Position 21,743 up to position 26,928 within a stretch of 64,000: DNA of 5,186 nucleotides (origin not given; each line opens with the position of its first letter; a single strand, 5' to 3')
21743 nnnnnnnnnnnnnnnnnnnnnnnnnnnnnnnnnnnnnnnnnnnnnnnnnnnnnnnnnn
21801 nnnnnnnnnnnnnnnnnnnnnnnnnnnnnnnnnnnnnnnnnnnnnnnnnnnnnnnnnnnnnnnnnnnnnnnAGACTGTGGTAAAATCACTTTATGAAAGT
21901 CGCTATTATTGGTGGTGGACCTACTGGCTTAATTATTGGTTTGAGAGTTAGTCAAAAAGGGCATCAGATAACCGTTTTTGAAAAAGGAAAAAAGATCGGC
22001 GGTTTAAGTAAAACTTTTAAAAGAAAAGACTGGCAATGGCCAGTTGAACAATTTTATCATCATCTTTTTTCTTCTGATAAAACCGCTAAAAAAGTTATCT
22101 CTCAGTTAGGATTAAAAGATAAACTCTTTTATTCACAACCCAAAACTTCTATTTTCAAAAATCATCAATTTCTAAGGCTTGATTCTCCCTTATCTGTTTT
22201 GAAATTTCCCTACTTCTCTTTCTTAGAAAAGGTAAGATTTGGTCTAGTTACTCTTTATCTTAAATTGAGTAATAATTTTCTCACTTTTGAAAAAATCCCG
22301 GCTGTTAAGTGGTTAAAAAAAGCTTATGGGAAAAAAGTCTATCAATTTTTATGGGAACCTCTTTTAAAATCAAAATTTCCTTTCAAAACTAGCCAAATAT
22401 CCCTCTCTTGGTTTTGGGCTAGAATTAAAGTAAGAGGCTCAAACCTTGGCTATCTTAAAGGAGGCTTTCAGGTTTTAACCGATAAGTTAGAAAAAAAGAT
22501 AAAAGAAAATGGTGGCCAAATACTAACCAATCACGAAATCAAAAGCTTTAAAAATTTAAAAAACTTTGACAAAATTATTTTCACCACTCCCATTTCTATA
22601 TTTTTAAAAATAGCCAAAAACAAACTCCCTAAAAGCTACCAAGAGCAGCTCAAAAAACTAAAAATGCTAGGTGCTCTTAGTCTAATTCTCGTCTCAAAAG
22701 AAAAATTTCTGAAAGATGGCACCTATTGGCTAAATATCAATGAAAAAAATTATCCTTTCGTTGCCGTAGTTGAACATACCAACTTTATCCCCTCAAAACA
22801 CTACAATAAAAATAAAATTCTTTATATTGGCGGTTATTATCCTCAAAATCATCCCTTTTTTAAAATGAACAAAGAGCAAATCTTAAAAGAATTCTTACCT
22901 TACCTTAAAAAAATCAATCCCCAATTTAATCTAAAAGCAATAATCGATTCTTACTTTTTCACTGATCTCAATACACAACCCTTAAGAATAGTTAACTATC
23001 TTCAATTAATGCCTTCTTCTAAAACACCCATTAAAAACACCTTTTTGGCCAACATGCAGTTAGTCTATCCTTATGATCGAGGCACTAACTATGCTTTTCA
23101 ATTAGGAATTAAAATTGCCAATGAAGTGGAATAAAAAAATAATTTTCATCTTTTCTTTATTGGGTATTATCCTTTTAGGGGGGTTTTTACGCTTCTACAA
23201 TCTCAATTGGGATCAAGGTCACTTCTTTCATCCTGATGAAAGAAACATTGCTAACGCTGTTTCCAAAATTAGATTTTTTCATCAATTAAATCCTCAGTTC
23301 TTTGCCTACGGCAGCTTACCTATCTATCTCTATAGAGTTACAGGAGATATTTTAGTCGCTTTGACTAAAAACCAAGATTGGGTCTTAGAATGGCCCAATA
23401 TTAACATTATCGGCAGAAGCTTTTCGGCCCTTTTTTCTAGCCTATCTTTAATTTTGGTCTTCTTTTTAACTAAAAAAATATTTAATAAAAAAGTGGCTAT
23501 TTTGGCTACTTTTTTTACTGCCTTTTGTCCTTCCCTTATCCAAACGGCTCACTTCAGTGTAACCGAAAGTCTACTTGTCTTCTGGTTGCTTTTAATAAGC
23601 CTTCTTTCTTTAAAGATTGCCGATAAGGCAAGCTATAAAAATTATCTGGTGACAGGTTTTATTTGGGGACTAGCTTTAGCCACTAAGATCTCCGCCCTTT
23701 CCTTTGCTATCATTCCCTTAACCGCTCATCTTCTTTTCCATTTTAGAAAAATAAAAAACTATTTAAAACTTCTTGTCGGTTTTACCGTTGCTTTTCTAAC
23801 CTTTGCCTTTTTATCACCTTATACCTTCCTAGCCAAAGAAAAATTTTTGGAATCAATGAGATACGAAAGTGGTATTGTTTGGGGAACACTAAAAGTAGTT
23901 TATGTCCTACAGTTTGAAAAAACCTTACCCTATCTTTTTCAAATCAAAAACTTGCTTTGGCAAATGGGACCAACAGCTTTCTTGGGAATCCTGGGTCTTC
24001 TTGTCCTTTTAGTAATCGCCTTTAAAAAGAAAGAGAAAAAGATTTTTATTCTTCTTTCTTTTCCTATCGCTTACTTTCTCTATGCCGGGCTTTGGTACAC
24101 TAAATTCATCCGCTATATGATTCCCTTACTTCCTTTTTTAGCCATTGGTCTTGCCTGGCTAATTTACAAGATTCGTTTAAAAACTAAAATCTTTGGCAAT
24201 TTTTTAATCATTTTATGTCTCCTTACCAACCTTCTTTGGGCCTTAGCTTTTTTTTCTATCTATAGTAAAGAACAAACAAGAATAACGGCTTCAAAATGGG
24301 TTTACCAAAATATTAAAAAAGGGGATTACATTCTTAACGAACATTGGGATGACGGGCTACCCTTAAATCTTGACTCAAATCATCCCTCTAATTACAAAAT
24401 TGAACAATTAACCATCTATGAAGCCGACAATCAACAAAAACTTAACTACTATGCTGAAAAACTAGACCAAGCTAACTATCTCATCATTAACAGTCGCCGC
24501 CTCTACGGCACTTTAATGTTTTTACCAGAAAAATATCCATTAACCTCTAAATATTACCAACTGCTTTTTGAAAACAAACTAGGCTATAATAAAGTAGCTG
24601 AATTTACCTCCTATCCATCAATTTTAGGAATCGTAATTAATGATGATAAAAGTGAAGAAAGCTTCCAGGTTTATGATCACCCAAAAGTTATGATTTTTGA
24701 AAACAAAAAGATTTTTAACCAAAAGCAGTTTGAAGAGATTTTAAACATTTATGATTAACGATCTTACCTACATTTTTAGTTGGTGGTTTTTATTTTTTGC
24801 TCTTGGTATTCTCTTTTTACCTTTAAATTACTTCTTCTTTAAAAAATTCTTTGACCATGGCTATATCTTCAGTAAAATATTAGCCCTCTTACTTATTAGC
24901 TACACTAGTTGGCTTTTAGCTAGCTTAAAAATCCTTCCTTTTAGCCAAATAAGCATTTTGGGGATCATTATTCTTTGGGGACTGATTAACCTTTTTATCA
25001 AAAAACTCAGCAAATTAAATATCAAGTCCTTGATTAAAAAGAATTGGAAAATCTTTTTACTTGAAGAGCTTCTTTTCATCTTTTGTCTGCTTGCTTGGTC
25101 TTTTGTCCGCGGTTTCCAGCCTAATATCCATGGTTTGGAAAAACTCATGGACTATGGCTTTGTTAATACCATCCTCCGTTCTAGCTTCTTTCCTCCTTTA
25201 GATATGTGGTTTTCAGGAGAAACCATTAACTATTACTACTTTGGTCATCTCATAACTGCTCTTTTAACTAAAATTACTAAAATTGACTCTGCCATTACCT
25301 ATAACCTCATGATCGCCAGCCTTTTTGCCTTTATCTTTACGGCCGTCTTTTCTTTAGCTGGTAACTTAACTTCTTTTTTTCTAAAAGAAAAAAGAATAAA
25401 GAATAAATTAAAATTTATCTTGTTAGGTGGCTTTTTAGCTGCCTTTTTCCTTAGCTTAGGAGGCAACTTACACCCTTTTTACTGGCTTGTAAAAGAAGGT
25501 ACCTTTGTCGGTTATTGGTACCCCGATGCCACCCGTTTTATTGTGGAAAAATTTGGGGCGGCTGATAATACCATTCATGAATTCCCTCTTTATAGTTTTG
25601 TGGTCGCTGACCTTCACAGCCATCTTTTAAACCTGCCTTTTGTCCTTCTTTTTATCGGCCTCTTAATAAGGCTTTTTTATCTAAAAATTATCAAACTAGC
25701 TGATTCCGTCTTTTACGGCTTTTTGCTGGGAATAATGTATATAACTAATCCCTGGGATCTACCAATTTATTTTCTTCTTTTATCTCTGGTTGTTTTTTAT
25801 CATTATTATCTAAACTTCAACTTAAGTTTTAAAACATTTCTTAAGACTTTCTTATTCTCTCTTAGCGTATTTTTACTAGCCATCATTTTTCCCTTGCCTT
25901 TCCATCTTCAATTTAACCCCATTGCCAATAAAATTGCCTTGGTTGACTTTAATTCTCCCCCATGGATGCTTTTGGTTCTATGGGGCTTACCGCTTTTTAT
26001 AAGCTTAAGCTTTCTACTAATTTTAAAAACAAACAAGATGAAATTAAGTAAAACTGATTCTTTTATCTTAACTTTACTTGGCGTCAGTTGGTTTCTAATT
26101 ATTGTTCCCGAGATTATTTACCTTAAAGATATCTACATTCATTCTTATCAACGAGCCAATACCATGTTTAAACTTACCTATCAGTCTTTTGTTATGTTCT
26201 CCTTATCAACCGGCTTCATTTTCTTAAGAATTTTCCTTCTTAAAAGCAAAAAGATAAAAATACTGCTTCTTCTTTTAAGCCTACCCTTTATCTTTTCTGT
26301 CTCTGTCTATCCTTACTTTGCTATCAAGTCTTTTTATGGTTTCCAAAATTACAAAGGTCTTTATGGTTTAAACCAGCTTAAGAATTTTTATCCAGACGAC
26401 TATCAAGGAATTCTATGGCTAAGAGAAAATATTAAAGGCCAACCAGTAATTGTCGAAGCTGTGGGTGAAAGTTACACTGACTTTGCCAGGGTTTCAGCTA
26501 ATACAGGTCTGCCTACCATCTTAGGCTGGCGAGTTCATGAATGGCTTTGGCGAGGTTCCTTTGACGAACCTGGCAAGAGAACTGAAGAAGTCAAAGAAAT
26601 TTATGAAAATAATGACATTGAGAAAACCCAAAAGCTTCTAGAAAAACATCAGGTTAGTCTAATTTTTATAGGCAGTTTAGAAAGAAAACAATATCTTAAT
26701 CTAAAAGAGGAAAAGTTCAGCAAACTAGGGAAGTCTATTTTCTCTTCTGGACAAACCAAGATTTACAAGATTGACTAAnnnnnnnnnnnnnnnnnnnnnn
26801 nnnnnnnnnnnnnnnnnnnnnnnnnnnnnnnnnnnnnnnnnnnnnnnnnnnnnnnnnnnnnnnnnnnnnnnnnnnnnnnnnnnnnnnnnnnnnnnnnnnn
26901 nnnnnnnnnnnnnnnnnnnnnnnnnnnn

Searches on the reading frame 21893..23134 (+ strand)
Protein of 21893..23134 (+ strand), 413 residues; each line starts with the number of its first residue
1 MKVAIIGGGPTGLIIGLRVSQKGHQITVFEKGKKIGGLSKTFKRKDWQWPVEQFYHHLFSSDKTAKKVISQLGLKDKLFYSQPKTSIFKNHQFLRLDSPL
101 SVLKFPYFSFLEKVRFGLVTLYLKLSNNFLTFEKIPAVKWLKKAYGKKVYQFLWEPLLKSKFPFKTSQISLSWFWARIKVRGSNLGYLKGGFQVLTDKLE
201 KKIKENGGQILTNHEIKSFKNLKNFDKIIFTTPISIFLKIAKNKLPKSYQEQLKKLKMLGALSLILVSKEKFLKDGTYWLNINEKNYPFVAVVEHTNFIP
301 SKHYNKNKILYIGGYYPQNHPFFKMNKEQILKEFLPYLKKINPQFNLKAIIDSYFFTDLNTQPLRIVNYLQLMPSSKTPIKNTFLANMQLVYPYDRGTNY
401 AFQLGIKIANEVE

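Call 8: search_protein_families(library=pfam, proteins=[window:21893-23134:+], max_evalue=0.01)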
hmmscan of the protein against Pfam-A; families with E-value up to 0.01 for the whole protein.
window:21893-23134:+ (413 aa): 9 families
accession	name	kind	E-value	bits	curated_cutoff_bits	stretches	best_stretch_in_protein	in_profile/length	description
PF01593.30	Amino_oxidase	-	3.5e-20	73.1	19.8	1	11-389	2-419/443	Flavin containing amine oxidoreductase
PF13450.12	NAD_binding_8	-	1.2e-09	38.7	21.9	1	5-71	1-67/68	NAD(P)-binding Rossmann-like domain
PF01266.30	DAO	-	1.8e-07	31.5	27.9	1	2-38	1-38/353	FAD dependent oxidoreductase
PF03486.20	HI0933_like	-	9.1e-06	25.7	50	1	2-36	2-36/244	HI0933-like protein Rossmann domain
PF13738.12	Pyr_redox_3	-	2.1e-05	24.3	30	1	5-36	2-33/305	Pyridine nucleotide-disulphide oxidoreductase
PF07992.20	Pyr_redox_2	-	0.00012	22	26.1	1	1-89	1-80/291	Pyridine nucleotide-disulphide oxidoreductase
PF00070.33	Pyr_redox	-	0.00036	21.4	22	0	2-36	1-35/82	Pyridine nucleotide-disulphide oxidoreductase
PF00890.30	FAD_binding_2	-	0.0032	17.2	20.4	1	3-37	2-36/414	FAD binding domain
PF01494.25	FAD_binding_3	-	0.0044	16.7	22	1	2-33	3-34/349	FAD binding domain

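Call 9: search_protein_families(library=ncbifam, proteins=[window:21893-23134:+], max_evalue=0.01)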
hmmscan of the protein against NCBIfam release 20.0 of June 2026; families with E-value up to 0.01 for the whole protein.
window:21893-23134:+ (413 aa): 52 families (the best 25 are shown)
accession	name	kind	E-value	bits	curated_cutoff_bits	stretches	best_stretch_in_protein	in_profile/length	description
NF005560.0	PRK07233.1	equivalog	1.4e-120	403.1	252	1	1-412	1-428/435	hypothetical protein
NF005548.0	PRK07208.1-4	equivalog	4.4e-16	58.6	389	1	2-179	5-176/488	hypothetical protein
TIGR03467.1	HpnE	equivalog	6.4e-13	48.8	283.05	1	3-179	1-187/430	hydroxysqualene dehydroxylase HpnE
TIGR02733.1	desat_CrtD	equivalog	2.2e-12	46.4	549.7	1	2-51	3-52/492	C-3',4' desaturase CrtD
NF005547.0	PRK07208.1-3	equivalog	2.1e-11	43.3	380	1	2-179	6-181/465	hypothetical protein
TIGR00562.1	proto_IX_ox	equivalog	1.1e-08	34.1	97.85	1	2-158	4-161/470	protoporphyrinogen oxidase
NF005545.0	PRK07208.1-1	equivalog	3.6e-08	32.2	451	1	2-179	9-180/504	hypothetical protein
NF009410.0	PRK12771.1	subfamily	8.9e-08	31.2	516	1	2-38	140-176/566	NAD(P)-binding protein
TIGR02731.1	phytoene_desat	equivalog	1.4e-06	27.3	569.4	1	2-90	1-87/453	15-cis-phytoene desaturase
TIGR01317.1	GOGAT_sm_gam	subfamily_domain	1.6e-06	27.3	447.7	1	2-38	145-181/485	glutamate synthase small subunit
NF008845.0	PRK11883.1-5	equivalog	2.8e-06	25.9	560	1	2-218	6-233/468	protoporphyrinogen oxidase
TIGR02734.1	crtI_fam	subfamily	3.5e-06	26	238.1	1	4-48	2-46/504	phytoene desaturase family protein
TIGR03315.1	Se_ygfK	equivalog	4.1e-06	24.5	835.3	1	2-41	539-578/1012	putative selenate reductase subunit YgfK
TIGR03997.1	mycofact_OYE_2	equivalog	5.3e-06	25.1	793.15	1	2-41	381-420/645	mycofactocin system FadH/OYE family oxidoreductase 2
TIGR02732.1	zeta_caro_desat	equivalog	9.3e-06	24.8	622.15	1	2-90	1-87/474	9,9'-di-cis-zeta-carotene desaturase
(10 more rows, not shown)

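Call 54: search_solved_structures(query=window:21893-23134:+, max_evalue=0.001)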
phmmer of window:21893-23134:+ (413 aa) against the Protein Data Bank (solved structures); distinct sequences matched with E-value up to 0.001: 10.
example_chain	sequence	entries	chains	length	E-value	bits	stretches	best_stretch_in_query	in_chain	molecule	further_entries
3nrn_A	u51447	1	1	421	3e-13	52.7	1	1-219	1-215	uncharacterized protein PF1083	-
1sez_A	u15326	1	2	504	4.7e-06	29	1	2-160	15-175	Protoporphyrinogen oxidase, mitochondrial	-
7mfm_I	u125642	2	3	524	3.5e-05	26.2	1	2-38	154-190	Glutamate synthase (NADPH) small chain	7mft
7rk0_A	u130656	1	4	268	0.00014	24.2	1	3-37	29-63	Thiamine thiazole synthase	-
3gf4_A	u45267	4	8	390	0.00018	23.9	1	2-63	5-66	UDP-galactopyranose mutase | Probable UDP-galactopyranose mutase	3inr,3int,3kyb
1wam_A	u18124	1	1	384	0.00019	23.8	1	2-63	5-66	UDP-GALACTOPYRANOSE MUTASE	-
2bi7_A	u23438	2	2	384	0.0002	23.7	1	2-63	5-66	UDP-GALACTOPYRANOSE MUTASE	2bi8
6qkg_A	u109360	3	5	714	0.00059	22.2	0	2-44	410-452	NCR A | NCR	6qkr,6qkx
3ka7_A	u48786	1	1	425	0.00066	22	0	1-218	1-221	Oxidoreductase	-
4e0v_A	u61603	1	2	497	0.00081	21.7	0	2-79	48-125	L-amino-acid oxidase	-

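Call 65: find_related_loci(query=window:21893-23134:+, collection=metagenome_contigs, flank=8000)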
Query window:21893-23134:+ (413 aa) in metagenome_contigs; peptide patterns used: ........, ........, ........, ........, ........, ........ (x = any residue, [..] = any of these).
388 stretches matched a pattern; 8 encode a relative of the query (tblastn E <= 1e-3); 8 distinct loci.
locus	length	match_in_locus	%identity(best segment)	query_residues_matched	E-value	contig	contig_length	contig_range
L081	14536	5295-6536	71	1-413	0e+0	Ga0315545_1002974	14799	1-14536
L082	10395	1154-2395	70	1-413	0e+0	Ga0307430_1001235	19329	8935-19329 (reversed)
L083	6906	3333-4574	70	1-413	0e+0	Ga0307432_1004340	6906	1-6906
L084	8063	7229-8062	70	1-278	2e-121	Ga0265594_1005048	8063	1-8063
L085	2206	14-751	47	166-413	4e-69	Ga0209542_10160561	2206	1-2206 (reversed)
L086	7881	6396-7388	25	3-283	2e-12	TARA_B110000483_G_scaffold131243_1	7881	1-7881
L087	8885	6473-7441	24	11-283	1e-9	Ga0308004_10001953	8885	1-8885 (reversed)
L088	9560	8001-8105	46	3-37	3e-7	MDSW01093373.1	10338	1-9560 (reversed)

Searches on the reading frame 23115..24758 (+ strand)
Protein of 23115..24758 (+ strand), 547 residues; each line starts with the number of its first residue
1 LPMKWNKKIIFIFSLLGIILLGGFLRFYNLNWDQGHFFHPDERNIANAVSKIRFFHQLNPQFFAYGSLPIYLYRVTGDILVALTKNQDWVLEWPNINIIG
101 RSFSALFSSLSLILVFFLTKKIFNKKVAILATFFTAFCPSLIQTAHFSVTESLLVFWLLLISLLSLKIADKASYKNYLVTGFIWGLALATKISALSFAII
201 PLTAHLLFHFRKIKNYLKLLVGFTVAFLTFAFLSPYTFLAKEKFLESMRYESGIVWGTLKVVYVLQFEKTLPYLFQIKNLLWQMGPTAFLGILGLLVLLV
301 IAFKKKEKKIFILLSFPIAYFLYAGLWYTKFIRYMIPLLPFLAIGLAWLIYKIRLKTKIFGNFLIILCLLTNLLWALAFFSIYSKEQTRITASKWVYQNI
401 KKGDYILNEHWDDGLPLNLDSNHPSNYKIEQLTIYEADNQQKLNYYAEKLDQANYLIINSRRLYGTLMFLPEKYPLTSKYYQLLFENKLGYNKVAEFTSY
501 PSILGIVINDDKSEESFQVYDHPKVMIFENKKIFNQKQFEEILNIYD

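Call 8: search_protein_families(library=pfam, proteins=[window:23115-24758:+], max_evalue=0.01)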
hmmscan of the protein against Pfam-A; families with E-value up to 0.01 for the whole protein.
window:23115-24758:+ (547 aa): 3 families
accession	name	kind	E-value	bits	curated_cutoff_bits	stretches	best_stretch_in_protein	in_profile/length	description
PF13231.12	PMT_2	-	1.8e-12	48.2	26.1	1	101-231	25-155/160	Dolichyl-phosphate-mannose-protein mannosyltransferase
PF02366.24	PMT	-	6.4e-08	32.9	22.7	1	100-212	85-205/245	Dolichyl-phosphate-mannose-protein mannosyltransferase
PF02516.20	STT3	-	0.0066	16.4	24.5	0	63-389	69-384/405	Oligosaccharyl transferase STT3, N-terminal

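Call 9: search_protein_families(library=ncbifam, proteins=[window:23115-24758:+], max_evalue=0.01)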
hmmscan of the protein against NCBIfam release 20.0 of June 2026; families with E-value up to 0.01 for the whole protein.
window:23115-24758:+ (547 aa): 0 families

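Call 86: search_solved_structures(query=window:23115-24758:+, max_evalue=1)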
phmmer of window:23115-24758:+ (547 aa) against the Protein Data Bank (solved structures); distinct sequences matched with E-value up to 1: 0.

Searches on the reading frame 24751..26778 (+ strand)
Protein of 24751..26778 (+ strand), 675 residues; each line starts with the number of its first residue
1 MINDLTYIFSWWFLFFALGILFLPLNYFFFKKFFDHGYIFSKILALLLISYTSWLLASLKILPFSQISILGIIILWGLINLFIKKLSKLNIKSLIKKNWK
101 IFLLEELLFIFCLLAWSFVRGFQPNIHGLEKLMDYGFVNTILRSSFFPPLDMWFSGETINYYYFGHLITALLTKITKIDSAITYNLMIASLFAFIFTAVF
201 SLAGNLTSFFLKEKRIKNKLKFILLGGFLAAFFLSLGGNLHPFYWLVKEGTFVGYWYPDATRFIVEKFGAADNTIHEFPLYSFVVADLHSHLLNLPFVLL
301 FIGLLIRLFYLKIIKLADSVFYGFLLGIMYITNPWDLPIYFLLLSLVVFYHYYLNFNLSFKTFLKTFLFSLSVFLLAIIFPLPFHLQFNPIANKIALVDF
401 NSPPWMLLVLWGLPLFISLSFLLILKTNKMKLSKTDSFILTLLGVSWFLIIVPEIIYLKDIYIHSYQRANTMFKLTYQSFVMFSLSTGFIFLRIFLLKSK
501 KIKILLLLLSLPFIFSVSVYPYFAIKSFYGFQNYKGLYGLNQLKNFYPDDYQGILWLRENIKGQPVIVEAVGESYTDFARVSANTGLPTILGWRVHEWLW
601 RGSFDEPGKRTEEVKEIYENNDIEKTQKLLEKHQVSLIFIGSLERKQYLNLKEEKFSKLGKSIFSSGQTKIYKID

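Call 8: search_protein_families(library=pfam, proteins=[window:24751-26778:+], max_evalue=0.01)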
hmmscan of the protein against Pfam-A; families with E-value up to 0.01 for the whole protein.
window:24751-26778:+ (675 aa): 1 family
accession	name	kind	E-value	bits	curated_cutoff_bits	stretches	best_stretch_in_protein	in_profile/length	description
PF10060.15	DUF2298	-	3.8e-101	339.9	27.8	2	48-426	1-387/488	Uncharacterized membrane protein (DUF2298)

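Call 9: search_protein_families(library=ncbifam, proteins=[window:24751-26778:+], max_evalue=0.01)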
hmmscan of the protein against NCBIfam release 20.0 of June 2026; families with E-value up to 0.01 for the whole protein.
window:24751-26778:+ (675 aa): 1 family
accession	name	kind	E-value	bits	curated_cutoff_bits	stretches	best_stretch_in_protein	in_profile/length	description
TIGR03662.1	Chlor_Arch_YYY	subfamily_domain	1.8e-151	506.3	300.25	2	6-438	3-439/727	chlor_Arch_YYY domain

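Call 75: search_solved_structures(query=window:24751-26778:+, max_evalue=1)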
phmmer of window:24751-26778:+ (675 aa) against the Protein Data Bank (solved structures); distinct sequences matched with E-value up to 1: 0.
